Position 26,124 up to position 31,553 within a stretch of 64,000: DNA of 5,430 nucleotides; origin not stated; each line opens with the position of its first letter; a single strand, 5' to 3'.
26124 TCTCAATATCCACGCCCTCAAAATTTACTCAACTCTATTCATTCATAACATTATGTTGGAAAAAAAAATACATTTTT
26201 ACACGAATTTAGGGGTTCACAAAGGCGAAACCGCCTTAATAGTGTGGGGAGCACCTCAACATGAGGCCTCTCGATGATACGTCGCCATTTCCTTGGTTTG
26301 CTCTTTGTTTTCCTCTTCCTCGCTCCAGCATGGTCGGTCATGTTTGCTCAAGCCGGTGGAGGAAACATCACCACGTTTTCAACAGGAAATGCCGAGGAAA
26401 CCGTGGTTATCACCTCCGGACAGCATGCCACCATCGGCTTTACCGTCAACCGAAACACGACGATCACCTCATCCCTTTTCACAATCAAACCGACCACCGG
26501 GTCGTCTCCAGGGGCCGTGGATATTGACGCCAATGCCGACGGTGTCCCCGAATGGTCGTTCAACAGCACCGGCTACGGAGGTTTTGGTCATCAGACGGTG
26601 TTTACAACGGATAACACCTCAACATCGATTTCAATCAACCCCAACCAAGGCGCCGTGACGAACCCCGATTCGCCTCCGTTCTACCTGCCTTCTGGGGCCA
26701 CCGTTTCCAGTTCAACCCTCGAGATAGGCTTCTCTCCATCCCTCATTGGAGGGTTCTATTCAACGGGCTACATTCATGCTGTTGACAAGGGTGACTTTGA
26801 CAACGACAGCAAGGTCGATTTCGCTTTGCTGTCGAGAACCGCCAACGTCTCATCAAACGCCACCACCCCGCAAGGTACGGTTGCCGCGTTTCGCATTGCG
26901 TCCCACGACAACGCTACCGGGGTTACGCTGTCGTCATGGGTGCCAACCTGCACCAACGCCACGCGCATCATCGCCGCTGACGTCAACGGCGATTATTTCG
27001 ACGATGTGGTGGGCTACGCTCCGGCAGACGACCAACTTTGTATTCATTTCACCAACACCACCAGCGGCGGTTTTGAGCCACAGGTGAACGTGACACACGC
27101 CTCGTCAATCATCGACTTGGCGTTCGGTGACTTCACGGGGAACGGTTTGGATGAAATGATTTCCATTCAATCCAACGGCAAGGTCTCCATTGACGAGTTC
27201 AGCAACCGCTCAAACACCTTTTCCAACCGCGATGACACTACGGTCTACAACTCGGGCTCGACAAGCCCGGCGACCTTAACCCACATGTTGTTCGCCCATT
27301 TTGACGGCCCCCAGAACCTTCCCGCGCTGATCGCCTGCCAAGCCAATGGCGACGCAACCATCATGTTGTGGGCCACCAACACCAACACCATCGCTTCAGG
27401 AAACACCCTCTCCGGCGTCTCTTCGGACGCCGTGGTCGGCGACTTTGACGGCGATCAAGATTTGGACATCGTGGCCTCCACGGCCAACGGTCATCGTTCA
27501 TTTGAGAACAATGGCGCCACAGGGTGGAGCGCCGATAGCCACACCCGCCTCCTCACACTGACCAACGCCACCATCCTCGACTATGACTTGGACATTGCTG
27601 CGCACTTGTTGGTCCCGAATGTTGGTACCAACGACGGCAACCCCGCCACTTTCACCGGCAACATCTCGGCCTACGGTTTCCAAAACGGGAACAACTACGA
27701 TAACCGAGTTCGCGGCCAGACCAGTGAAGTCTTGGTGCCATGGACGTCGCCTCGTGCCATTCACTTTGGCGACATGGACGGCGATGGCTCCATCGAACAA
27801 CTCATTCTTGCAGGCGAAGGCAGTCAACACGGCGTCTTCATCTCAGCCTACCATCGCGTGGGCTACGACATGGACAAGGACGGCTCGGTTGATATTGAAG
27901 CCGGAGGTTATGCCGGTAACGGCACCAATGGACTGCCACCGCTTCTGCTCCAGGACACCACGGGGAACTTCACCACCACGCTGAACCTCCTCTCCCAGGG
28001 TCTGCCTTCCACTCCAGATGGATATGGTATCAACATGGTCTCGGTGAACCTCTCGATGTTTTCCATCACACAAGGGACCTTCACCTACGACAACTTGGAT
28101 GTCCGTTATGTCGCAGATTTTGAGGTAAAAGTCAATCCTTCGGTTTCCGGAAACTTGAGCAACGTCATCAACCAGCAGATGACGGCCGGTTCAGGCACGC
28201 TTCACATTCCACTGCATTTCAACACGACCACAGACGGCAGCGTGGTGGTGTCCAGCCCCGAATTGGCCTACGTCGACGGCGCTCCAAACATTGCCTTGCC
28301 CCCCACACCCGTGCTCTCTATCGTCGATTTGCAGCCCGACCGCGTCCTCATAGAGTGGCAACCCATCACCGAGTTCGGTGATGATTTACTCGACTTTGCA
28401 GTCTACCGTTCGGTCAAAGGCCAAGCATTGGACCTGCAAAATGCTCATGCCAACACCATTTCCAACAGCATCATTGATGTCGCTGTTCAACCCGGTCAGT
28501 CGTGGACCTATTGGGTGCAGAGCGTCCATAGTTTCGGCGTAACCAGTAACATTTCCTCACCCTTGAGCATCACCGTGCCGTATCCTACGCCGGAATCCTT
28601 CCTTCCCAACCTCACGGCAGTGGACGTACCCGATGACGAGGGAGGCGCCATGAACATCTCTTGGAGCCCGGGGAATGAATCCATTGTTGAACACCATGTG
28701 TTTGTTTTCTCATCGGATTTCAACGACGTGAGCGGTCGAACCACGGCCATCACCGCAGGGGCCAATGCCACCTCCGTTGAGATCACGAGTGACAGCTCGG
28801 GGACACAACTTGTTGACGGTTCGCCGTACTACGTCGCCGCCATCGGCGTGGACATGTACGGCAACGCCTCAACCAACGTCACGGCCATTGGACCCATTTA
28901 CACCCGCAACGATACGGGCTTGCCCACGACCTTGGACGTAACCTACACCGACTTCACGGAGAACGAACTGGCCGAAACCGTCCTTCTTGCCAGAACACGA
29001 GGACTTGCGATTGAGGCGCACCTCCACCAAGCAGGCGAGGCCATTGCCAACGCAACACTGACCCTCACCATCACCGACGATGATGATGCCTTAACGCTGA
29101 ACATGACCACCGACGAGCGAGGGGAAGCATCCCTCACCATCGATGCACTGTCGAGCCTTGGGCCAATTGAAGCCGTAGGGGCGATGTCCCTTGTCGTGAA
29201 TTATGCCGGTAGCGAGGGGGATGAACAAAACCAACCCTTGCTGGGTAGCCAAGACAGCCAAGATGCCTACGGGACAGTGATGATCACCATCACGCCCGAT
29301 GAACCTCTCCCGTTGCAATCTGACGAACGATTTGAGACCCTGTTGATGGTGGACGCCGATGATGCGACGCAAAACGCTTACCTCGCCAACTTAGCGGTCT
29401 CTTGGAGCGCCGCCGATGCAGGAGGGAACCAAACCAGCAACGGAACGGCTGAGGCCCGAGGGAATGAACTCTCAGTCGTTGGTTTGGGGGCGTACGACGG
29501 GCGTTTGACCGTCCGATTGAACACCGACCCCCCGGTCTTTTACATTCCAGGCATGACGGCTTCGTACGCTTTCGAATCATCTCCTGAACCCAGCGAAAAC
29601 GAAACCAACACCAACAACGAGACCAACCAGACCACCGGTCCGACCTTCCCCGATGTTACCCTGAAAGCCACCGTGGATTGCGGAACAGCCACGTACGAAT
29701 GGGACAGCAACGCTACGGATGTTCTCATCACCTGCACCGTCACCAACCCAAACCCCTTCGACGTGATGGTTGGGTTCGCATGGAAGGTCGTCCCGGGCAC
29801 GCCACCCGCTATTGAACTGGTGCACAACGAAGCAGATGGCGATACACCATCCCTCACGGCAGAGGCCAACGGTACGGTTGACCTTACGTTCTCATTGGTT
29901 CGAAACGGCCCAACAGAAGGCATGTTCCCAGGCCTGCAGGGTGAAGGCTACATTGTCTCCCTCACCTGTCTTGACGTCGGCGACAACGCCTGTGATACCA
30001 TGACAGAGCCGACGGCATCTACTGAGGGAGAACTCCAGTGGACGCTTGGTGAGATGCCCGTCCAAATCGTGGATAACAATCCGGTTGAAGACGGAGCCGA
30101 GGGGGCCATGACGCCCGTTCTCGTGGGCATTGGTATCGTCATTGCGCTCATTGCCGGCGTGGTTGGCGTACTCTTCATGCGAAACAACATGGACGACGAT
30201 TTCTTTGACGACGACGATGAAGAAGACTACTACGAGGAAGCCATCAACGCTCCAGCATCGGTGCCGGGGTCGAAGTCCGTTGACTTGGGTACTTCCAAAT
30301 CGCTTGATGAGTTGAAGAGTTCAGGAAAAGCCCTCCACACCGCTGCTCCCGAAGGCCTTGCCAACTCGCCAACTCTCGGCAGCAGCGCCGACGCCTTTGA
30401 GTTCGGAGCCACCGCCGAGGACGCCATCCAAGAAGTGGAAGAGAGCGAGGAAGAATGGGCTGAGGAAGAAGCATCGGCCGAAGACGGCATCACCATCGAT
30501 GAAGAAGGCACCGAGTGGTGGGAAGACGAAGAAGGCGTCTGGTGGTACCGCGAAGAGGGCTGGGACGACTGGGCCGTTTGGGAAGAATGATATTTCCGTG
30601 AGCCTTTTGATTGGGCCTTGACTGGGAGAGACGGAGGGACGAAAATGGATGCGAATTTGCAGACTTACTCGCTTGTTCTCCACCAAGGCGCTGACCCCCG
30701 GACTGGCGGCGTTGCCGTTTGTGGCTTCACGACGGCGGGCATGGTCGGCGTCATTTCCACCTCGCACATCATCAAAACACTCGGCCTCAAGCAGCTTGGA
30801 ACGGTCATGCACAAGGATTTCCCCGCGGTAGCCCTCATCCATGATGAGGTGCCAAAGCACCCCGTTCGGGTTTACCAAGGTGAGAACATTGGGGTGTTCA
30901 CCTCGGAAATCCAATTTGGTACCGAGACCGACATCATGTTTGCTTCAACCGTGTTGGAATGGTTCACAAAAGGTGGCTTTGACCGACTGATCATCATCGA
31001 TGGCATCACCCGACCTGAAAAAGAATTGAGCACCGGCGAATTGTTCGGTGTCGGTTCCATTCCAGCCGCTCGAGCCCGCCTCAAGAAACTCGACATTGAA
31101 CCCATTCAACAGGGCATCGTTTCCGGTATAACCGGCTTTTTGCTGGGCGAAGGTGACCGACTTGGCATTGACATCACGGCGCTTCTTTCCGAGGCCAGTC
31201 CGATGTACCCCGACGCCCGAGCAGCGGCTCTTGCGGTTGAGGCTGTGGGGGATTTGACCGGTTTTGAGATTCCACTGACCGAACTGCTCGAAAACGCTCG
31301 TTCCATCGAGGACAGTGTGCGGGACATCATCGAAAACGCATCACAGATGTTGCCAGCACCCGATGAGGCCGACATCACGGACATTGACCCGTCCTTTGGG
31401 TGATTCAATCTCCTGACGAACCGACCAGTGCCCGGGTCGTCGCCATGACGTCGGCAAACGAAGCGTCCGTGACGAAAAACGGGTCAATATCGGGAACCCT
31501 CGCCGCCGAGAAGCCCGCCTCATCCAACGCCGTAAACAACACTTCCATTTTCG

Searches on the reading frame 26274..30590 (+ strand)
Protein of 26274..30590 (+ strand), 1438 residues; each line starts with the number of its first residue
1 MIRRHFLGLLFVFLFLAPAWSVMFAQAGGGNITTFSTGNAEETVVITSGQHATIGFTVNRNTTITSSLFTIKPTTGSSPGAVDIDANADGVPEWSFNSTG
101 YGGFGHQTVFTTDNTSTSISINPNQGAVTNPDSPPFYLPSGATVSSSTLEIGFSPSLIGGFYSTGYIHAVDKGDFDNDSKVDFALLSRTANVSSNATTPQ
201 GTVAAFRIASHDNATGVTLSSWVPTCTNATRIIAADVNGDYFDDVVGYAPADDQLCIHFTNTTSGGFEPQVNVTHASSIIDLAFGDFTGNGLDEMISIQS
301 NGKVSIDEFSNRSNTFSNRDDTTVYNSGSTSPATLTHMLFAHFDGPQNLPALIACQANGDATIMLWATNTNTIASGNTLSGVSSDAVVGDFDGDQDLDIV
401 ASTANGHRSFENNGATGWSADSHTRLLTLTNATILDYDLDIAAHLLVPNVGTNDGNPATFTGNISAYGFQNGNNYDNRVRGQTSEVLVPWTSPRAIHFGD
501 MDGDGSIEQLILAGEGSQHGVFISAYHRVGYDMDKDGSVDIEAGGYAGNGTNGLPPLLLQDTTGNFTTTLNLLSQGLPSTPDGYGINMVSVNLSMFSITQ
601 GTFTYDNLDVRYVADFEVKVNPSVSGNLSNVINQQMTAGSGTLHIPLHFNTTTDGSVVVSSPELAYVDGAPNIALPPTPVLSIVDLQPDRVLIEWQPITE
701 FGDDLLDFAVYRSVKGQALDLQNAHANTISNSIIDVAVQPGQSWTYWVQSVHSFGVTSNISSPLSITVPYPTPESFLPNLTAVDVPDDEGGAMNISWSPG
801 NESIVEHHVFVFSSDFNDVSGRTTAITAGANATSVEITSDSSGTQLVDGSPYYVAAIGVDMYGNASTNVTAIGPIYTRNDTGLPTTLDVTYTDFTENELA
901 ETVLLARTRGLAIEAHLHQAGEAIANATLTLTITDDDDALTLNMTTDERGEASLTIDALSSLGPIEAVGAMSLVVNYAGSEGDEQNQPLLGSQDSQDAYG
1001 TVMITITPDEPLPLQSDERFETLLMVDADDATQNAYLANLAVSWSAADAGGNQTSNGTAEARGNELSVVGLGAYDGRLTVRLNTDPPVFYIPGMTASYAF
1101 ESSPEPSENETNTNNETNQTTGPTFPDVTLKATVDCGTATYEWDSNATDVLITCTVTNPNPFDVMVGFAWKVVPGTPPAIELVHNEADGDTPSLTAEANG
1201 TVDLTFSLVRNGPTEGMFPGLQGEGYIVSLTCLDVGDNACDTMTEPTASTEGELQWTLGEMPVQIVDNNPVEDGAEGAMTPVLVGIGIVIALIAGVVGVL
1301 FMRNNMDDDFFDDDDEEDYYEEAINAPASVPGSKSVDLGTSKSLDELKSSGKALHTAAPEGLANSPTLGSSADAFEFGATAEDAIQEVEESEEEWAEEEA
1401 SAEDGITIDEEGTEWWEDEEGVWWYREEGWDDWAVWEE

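Call 59: search_protein_families(library=pfam, proteins=[window:26274-30590:+], max_evalue=0.00001)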
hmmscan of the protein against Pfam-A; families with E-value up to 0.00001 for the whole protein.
window:26274-30590:+ (1438 aa): 1 family
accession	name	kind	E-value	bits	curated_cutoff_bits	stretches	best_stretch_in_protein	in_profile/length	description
PF13517.12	FG-GAP_3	-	7.5e-08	33.3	26.9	0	236-296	1-60/61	FG-GAP-like repeat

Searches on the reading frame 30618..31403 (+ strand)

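Call 60: search_protein_families(library=pfam, proteins=[window:30618-31403:+], max_evalue=0.00001)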
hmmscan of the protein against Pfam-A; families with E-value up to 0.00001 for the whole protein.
window:30618-31403:+ (261 aa): 1 family
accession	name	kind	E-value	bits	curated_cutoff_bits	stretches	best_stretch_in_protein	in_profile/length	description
PF09754.15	PAC2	-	2.6e-32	112.8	25.8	1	33-236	1-213/215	PAC2 family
